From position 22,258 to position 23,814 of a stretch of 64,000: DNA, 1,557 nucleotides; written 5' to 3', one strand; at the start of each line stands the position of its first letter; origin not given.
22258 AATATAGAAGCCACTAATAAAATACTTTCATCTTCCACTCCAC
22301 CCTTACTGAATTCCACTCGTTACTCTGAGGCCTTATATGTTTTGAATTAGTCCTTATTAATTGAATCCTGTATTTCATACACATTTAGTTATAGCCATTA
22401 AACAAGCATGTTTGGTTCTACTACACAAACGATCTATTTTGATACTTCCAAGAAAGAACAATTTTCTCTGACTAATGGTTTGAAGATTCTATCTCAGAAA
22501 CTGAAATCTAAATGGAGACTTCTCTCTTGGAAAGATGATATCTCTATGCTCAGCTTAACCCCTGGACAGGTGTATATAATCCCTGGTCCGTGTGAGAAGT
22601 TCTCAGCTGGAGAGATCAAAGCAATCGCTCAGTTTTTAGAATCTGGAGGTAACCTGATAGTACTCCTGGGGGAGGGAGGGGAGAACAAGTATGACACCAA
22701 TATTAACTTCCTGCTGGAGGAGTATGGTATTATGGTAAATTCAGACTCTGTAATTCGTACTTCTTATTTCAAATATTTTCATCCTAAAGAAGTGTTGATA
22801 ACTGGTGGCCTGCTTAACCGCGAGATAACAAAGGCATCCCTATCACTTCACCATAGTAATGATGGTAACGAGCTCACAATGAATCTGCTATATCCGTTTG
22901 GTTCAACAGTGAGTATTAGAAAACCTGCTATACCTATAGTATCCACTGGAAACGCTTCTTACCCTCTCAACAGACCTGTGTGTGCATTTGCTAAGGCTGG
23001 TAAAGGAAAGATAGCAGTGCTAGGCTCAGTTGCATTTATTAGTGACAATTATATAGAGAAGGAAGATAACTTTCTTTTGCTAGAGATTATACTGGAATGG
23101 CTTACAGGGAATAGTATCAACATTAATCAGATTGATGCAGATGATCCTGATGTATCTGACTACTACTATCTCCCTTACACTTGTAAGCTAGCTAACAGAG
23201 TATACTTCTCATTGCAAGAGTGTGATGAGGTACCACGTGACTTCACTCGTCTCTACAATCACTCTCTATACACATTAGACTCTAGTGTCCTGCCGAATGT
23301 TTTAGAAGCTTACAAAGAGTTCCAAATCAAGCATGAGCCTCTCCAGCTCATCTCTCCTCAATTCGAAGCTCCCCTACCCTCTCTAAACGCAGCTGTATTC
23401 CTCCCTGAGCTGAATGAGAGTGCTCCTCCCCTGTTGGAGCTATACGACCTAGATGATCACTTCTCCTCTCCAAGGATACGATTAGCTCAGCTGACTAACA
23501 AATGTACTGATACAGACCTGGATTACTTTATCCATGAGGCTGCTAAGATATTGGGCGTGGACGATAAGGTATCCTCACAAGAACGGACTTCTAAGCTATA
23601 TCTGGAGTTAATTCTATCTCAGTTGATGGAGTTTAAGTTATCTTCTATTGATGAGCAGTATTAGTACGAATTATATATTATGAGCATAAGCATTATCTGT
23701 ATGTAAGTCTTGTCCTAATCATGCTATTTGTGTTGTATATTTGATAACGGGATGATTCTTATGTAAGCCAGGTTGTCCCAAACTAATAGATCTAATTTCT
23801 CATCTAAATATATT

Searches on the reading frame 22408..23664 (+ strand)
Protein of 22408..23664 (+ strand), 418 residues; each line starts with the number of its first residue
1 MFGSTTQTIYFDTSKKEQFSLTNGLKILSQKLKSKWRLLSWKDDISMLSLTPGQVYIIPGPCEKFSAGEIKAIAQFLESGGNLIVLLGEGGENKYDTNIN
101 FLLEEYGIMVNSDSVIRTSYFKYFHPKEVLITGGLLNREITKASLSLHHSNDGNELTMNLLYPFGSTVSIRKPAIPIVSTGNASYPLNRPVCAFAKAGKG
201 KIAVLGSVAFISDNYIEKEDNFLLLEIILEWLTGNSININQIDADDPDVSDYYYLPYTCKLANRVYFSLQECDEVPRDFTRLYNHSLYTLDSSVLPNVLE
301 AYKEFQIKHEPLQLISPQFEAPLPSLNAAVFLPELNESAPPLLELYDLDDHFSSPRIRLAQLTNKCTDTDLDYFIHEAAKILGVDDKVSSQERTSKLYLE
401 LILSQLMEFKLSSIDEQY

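Call 12: search_protein_families(library=pfam, proteins=[window:22408-23664:+], max_evalue=0.001)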
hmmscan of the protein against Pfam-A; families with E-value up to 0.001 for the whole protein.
window:22408-23664:+ (418 aa): 6 families
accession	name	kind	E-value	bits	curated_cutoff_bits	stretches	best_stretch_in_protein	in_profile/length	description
PF23355.1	IFT52_GIFT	-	2.8e-95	318.5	27.2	1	8-245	1-246/246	IFT52 GIFT domain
PF23352.1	IFT52_central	-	1.7e-28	99.2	27.9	1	261-341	1-81/81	IFT52 central domain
PF21178.2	Itf52_C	-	7.5e-20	70.8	27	1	352-403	1-51/51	Intraflagellar transport protein 52, C-terminal domain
PF09822.16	ABC_transp_aux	-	5.1e-10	39.5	34.7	1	54-117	47-121/288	ABC-type uncharacterized transport system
PF14258.12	DUF4350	-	6.8e-05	23.7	30.4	0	47-91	32-75/181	Domain of unknown function (DUF4350)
PF03345.20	OST48_N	-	0.00015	21.6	36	0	71-132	69-132/246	OST48, N-terminal domain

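Call 15: find_homologous_proteins(query=window:22408-23661:+, max_evalue=1e-30)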
Query window:22408-23661:+ (418 aa): 976 proteins with E <= 1e-30 among 6097 candidates; the best 120 are listed.
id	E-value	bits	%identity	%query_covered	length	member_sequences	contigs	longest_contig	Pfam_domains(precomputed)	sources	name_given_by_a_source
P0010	1.0e-277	938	100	100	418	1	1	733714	PF21178.3,PF23352.2,PF09822.17,PF23355.2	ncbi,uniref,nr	ncbi:hypothetical protein LOD99_2121 [Oopsacas minuta]|uniref:Uncharacterized protein n=1 Tax=Oopsac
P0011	1.6e-248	842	87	100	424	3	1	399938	PF21178.3,PF14258.13,PF03345.21,PF23352.2,PF09822.17,PF23355.2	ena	-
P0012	3.8e-248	841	88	100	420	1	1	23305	PF21178.3,PF14258.13,PF03345.21,PF23352.2,PF09822.17,PF23355.2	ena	-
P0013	1.2e-247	839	88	100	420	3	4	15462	PF21178.3,PF14258.13,PF03345.21,PF23352.2,PF09822.17,PF23355.2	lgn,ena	-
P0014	2.2e-232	789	82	100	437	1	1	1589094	PF21178.3,PF14258.13,PF03345.21,PF23352.2,PF09822.17,PF23355.2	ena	-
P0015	3.5e-142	492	43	98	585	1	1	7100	PF21178.3,PF23352.2,PF09822.17,PF23355.2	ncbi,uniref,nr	ncbi:unnamed protein product [Medioppia subpectinata]|uniref:Uncharacterized protein n=1 Tax=Mediopp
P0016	8.1e-141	488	50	99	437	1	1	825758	PF21178.3,PF23352.2,PF09822.17,PF23355.2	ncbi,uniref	ncbi:unnamed protein product [Lymnaea stagnalis]|uniref:Uncharacterized protein n=1 Tax=Lymnaea stag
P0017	1.3e-140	487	52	97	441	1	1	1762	PF21178.3,PF14258.13,PF03345.21,PF23352.2,PF09822.17,PF23355.2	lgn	-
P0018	1.8e-140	486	53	97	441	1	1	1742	PF21178.3,PF14258.13,PF03345.21,PF23352.2,PF09822.17,PF23355.2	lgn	-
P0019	2.4e-140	486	52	97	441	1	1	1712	PF21178.3,PF14258.13,PF03345.21,PF23352.2,PF09822.17,PF23355.2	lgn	-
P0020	1.6e-139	483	51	98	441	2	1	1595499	PF21178.3,PF14258.13,PF03345.21,PF23352.2,PF09822.17,PF23355.2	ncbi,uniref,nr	ncbi:intraflagellar transport protein 52 homolog [Dendronephthya gigantea]|uniref:intraflagellar tra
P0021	7.2e-138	478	52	96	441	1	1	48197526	PF21178.3,PF23352.2,PF09822.17,PF23355.2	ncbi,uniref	ncbi:intraflagellar transport protein 52 homolog [Ptychodera flava]|uniref:intraflagellar transport 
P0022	4.0e-137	475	52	96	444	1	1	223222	PF21178.3,PF23352.2,PF09822.17,PF23355.2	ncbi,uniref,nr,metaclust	ncbi:intraflagellar transport protein 52 homolog [Saccoglossus kowalevskii]|uniref:Intraflagellar tr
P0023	6.8e-137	475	52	96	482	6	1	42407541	PF21178.3,PF23352.2,PF09822.17,PF23355.2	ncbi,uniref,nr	ncbi:intraflagellar transport protein 52 homolog isoform X4 [Patiria miniata]|uniref:Uncharacterized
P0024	9.1e-137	474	50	98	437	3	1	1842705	PF21178.3,PF14258.13,PF23352.2,PF09822.17,PF23355.2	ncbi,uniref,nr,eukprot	ncbi:predicted protein [Nematostella vectensis]|uniref:Intraflagellar transport protein 52 homolog n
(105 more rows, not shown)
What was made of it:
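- The organism is confirmed by the 100%-identical IFT52 neighbour (call 15).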
